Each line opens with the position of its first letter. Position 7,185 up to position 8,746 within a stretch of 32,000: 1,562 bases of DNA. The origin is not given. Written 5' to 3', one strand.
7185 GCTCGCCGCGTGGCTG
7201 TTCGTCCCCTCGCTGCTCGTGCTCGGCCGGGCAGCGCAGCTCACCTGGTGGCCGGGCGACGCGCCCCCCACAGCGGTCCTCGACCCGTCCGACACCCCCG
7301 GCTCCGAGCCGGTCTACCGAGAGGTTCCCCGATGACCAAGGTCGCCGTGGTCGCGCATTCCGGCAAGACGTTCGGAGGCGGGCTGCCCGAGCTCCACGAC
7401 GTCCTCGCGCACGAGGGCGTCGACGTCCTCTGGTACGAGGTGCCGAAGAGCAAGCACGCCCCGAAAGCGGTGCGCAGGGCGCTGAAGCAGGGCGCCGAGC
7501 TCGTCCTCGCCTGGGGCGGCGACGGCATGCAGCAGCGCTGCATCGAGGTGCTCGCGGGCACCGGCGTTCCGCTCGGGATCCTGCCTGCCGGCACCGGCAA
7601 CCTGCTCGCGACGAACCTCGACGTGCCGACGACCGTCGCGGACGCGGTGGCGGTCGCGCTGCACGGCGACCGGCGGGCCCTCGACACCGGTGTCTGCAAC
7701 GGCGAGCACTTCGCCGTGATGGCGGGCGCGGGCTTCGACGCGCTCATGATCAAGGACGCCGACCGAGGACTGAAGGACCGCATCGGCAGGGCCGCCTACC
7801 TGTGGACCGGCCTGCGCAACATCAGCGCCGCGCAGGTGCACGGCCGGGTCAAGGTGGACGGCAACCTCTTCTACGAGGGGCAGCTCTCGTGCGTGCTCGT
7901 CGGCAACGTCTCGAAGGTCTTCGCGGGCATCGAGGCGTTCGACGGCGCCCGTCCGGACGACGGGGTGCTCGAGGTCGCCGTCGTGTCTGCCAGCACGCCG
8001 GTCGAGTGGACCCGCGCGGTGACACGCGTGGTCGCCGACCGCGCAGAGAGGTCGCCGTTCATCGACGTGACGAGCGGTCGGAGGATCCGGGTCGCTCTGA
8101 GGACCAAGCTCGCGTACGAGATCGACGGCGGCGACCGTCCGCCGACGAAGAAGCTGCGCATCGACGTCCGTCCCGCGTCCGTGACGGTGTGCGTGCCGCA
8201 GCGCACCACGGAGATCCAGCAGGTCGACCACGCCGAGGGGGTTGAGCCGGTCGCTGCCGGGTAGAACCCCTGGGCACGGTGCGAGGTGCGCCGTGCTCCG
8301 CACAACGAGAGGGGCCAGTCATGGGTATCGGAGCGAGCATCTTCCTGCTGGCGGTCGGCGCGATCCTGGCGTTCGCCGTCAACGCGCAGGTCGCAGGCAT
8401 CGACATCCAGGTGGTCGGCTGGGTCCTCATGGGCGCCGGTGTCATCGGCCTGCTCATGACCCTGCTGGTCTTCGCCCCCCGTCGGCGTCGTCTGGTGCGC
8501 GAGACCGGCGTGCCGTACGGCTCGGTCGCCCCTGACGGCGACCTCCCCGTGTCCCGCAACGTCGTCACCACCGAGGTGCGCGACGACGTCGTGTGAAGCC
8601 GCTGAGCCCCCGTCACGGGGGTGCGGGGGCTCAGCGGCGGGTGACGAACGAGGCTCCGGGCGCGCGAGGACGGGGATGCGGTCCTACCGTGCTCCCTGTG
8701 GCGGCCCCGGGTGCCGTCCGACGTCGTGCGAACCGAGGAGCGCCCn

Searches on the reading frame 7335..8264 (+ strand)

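Call 47: search_protein_families(library=pfam, proteins=[window:7335-8264:+], max_evalue=0.01)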
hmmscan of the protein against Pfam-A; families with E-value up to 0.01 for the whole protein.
window:7335-8264:+ (309 aa): 2 families
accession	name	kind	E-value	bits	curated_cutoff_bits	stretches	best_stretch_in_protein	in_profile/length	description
PF00781.29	DAGK_cat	-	2.6e-20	72.7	23.6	1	9-120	10-124/125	Diacylglycerol kinase catalytic domain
PF19279.4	YegS_C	-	1.2e-13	51.5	27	1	131-286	4-157/158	YegS C-terminal NAD kinase beta sandwich-like domain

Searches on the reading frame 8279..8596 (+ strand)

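Call 47: search_protein_families(library=pfam, proteins=[window:8279-8596:+], max_evalue=0.01)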
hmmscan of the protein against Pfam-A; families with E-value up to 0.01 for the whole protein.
window:8279-8596:+ (105 aa): 2 families
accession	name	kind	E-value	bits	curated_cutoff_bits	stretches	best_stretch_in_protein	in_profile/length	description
PF20059.4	DUF6458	-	1.5e-13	51.2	27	1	15-82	1-69/78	Domain of unknown function (DUF6458)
PF03994.20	DUF350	-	0.0074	16.8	26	1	14-73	45-97/133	Domain of Unknown Function (DUF350)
